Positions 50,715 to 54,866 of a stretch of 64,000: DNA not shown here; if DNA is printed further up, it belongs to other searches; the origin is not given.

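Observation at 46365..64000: Second giant TpsA-like gene longer than 17.6 kb (over 5,800 codons) and still open at the window edge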

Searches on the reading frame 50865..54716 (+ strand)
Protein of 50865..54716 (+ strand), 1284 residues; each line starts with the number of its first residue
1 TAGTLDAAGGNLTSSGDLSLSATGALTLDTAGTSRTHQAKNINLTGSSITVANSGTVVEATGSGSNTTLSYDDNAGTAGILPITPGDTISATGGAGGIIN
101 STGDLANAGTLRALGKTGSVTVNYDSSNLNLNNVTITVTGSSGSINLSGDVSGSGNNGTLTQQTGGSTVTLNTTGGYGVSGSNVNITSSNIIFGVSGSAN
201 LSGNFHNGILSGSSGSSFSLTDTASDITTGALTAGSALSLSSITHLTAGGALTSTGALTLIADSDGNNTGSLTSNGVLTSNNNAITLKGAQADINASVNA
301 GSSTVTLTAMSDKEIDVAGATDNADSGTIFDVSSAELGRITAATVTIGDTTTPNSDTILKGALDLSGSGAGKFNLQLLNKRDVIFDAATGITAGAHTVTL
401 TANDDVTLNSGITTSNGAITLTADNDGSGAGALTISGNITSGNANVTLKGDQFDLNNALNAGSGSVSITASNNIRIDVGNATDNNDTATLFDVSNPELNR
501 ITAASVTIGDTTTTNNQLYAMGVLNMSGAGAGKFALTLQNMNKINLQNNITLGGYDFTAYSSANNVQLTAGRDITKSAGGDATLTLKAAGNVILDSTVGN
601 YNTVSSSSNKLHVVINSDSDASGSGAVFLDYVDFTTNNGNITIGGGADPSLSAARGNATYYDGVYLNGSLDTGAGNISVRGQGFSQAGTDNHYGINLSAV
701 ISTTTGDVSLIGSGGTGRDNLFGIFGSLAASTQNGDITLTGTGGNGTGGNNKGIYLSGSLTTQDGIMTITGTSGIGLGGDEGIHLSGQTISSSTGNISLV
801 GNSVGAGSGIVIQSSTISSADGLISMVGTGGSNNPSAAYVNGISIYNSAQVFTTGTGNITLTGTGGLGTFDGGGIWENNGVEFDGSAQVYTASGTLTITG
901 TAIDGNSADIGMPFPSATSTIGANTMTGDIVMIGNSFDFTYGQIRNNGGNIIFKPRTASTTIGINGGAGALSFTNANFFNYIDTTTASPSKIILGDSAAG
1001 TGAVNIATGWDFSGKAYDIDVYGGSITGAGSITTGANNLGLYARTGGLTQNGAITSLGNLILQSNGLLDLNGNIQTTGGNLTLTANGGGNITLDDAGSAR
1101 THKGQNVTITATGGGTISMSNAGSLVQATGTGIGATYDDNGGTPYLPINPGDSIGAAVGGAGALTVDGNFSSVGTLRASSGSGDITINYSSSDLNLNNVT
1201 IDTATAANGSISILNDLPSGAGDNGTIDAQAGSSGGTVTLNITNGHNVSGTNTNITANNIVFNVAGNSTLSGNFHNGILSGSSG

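Call 10: search_protein_families(library=pfam, proteins=[window:50865-54716:+], max_evalue=0.1)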
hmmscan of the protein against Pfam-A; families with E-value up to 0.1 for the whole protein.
window:50865-54716:+ (1284 aa): 1 family
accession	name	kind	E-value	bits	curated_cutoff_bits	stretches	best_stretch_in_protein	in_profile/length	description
PF19135.5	DUF5818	-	0.0007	19.5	27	1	1072-1112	2-42/57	Protein of unknown function (DUF5818)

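Call 11: search_protein_families(library=ncbifam, proteins=[window:50865-54716:+], max_evalue=0.1)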
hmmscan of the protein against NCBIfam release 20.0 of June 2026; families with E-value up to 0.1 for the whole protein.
window:50865-54716:+ (1284 aa): 1 family
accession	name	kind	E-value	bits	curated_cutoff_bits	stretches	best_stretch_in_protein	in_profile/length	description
NF033553.1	MerP_Gpos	exception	0.059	13.2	110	0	110-139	76-105/112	mercury resistance system substrate-binding protein MerP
